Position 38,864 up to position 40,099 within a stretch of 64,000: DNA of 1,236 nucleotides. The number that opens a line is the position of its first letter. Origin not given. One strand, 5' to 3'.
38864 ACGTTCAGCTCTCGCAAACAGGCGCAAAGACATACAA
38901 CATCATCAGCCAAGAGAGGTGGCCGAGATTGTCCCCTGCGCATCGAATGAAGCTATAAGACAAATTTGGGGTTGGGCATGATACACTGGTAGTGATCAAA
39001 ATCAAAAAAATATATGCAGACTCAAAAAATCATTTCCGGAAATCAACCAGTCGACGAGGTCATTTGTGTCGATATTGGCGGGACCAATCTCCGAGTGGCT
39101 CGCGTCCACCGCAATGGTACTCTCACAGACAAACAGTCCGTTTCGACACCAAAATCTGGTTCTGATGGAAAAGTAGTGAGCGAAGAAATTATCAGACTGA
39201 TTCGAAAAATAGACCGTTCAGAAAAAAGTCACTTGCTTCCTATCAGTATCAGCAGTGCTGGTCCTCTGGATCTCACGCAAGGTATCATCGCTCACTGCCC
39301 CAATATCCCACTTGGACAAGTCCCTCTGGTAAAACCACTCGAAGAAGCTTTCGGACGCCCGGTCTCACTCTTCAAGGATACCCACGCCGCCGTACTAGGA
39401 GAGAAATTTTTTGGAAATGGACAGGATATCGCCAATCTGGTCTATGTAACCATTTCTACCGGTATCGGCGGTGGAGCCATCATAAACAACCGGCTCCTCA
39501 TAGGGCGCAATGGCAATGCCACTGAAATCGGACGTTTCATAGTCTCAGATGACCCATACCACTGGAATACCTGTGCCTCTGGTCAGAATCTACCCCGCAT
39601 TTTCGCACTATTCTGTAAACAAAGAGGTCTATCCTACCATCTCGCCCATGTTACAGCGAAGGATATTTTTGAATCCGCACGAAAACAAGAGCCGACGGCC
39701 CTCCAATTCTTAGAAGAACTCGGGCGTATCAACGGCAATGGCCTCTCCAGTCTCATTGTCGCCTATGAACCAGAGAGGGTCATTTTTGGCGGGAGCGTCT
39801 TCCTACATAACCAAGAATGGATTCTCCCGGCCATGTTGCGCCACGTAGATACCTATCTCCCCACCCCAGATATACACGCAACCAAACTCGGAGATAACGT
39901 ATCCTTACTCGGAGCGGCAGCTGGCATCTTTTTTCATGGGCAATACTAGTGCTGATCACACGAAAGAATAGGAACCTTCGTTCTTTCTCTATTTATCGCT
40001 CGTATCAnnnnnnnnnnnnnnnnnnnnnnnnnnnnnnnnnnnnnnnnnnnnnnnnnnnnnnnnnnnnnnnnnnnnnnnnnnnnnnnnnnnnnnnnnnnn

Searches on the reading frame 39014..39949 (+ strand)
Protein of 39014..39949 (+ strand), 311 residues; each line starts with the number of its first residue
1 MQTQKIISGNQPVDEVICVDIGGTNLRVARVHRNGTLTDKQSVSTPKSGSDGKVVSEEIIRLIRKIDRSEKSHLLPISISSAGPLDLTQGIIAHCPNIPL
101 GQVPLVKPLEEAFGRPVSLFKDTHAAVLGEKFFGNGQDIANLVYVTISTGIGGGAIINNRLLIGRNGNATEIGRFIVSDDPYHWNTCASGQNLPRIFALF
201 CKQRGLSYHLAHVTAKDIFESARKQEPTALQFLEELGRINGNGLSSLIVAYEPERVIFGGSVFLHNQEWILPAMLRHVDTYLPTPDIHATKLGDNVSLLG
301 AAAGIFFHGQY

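Call 19: search_protein_families(library=pfam, proteins=[window:39014-39949:+], max_evalue=0.0001)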
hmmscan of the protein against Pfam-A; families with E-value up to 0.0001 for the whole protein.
window:39014-39949:+ (311 aa): 1 family
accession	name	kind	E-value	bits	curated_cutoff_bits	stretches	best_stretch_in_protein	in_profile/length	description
PF00480.26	ROK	-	1.4e-49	169.6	22.9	1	16-303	1-289/294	ROK family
